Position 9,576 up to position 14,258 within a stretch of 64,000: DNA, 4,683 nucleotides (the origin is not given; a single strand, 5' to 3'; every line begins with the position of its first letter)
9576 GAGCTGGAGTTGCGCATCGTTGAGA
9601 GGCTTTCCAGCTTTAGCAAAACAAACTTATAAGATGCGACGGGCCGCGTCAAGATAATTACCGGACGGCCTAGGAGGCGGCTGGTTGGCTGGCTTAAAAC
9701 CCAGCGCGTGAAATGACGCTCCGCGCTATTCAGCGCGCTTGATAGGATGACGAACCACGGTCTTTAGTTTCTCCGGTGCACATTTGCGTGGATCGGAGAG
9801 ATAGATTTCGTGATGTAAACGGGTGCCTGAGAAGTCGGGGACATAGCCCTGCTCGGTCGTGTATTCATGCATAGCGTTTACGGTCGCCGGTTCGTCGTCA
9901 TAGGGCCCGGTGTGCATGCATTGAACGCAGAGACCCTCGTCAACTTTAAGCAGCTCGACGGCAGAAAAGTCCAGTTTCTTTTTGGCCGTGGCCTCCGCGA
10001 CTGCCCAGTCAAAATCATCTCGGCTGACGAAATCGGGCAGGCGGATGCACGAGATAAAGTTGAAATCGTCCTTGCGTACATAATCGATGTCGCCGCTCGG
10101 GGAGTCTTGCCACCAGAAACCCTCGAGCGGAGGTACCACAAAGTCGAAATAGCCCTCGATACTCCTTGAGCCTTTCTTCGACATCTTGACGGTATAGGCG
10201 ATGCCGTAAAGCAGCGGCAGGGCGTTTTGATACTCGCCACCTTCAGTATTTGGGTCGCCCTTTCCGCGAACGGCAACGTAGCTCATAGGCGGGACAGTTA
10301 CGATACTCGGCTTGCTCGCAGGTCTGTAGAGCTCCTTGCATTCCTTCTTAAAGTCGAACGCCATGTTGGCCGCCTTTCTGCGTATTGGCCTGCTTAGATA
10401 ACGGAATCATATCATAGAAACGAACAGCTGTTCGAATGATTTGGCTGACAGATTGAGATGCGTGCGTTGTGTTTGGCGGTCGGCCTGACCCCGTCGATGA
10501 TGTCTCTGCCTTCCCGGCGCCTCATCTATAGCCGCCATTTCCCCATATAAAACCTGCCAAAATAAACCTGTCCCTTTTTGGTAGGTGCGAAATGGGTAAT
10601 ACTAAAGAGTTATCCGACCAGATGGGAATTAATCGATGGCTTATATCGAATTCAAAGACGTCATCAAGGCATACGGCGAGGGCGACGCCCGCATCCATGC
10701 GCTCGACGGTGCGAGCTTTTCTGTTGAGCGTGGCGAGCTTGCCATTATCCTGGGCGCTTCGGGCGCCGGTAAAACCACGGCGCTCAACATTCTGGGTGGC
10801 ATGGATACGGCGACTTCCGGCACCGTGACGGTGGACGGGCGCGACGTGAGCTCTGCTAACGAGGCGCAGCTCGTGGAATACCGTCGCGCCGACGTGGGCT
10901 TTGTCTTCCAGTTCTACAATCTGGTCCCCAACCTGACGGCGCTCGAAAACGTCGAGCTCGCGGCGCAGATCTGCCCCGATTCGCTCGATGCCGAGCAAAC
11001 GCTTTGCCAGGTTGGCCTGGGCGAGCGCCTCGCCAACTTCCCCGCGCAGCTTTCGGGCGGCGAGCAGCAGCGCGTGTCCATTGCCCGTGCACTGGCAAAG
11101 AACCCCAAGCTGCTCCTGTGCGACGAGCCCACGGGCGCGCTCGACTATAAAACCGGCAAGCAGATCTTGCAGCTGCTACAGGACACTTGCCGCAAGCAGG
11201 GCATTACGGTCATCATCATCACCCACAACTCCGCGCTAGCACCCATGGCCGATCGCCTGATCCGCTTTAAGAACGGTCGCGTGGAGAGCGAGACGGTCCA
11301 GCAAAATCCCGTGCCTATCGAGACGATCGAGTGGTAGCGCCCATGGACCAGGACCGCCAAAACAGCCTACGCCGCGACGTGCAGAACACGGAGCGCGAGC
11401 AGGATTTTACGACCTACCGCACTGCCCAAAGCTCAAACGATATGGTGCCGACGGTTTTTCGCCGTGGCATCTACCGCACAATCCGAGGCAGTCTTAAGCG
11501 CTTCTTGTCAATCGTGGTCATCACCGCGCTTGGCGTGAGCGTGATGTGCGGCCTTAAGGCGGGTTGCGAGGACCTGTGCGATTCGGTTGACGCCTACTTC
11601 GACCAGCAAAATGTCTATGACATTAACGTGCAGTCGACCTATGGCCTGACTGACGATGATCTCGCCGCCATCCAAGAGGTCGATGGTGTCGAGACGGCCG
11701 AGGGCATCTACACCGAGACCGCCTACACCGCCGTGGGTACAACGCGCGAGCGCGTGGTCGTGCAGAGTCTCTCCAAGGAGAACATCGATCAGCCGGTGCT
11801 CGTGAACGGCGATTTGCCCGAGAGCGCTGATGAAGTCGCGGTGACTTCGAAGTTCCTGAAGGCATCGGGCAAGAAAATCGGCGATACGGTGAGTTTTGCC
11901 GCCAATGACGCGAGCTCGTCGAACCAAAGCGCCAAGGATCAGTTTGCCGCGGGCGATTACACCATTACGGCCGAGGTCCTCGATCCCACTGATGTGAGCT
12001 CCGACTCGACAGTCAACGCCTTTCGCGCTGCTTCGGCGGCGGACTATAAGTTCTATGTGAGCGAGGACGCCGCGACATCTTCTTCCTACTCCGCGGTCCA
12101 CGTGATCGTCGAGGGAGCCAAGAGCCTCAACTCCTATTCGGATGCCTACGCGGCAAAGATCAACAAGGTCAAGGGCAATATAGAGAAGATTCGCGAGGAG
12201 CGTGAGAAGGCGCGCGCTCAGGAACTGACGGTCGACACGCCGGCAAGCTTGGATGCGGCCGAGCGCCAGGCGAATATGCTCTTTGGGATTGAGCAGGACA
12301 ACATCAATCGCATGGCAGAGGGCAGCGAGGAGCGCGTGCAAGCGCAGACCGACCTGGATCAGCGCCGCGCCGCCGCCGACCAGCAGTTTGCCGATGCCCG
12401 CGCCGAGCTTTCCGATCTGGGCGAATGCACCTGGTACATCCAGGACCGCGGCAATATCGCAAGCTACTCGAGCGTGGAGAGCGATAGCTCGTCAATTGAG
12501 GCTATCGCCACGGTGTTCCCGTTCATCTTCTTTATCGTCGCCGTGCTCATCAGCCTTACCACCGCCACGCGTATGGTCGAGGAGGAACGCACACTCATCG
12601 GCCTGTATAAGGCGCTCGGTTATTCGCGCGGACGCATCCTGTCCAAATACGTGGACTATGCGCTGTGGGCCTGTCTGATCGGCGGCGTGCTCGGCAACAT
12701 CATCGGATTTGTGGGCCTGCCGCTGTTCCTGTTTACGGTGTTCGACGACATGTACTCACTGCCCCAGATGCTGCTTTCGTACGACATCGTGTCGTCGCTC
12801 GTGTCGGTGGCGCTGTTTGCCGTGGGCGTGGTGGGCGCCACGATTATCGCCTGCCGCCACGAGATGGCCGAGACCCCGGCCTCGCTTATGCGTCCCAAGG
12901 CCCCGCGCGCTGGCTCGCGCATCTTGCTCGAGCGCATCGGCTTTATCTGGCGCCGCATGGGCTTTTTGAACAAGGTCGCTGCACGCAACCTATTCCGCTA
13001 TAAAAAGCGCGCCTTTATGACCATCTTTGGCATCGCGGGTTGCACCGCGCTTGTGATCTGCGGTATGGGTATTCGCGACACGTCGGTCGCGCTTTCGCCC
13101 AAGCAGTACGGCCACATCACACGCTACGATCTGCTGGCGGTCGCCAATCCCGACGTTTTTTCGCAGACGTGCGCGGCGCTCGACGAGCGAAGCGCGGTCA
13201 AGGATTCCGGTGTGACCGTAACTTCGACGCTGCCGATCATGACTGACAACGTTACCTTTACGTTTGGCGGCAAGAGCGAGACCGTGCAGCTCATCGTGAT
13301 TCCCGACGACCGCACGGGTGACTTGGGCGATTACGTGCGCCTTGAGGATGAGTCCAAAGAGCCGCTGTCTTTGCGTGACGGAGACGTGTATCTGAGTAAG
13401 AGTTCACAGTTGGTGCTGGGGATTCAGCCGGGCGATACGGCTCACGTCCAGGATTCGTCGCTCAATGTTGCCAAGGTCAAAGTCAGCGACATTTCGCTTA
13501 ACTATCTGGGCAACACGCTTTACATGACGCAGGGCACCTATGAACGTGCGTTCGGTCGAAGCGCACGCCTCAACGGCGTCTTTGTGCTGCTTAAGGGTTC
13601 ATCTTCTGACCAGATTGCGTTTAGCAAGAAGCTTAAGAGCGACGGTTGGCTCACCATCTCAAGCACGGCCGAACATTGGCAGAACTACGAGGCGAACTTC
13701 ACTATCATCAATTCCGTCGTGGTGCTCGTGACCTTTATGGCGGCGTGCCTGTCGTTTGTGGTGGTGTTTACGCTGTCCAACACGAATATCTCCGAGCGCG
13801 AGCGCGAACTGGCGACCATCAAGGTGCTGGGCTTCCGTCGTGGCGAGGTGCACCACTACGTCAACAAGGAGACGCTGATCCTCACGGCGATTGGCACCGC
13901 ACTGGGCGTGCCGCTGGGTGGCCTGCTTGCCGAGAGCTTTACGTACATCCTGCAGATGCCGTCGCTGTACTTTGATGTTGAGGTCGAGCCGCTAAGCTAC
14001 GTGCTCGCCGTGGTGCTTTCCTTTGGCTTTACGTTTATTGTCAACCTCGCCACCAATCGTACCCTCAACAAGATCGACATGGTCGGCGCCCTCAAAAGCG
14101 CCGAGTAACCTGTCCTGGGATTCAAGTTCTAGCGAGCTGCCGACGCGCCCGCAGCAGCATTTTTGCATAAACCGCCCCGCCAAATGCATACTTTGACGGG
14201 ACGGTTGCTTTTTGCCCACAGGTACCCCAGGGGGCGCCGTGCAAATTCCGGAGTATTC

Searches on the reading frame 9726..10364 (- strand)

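Call 26: search_protein_families(library=pfam, proteins=[window:9726-10364:-], max_evalue=0.001)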
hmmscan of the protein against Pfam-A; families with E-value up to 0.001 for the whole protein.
window:9726-10364:- (212 aa): 1 family
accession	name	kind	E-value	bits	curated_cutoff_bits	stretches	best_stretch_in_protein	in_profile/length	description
PF06445.20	GyrI-like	-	1.1e-18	68.4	26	1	18-209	2-155/155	GyrI-like small molecule binding domain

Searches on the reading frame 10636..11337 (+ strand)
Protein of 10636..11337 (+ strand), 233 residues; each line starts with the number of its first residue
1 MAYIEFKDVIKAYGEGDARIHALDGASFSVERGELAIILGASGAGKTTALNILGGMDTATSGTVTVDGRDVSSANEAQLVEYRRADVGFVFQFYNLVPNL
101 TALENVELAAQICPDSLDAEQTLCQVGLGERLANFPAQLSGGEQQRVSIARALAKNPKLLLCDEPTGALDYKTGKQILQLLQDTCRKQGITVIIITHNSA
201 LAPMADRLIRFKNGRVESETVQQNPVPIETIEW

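Call 26: search_protein_families(library=pfam, proteins=[window:10636-11337:+], max_evalue=0.001)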
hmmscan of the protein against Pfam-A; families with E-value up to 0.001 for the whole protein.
window:10636-11337:+ (233 aa): 3 families
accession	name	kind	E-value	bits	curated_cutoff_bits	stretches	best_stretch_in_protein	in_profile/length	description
PF00005.33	ABC_tran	-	1.3e-34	120.2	25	1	23-166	1-136/137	ABC transporter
PF13304.12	AAA_21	-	1.9e-07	31.9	27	0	35-97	1-66/304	AAA domain, putative AbiEii toxin, Type IV TA system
PF02463.25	SMC_N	-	2.1e-05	24.5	40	1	48-212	95-212/220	RecF/RecN/SMC N terminal domain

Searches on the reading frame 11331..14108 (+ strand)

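Call 26: search_protein_families(library=pfam, proteins=[window:11331-14108:+], max_evalue=0.001)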
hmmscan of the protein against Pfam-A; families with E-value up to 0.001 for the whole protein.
window:11331-14108:+ (925 aa): 1 family
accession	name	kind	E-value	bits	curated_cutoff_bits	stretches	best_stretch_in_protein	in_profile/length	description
PF02687.27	FtsX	-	1.8e-29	102.7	25.5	2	799-908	2-111/120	FtsX-like permease C-terminal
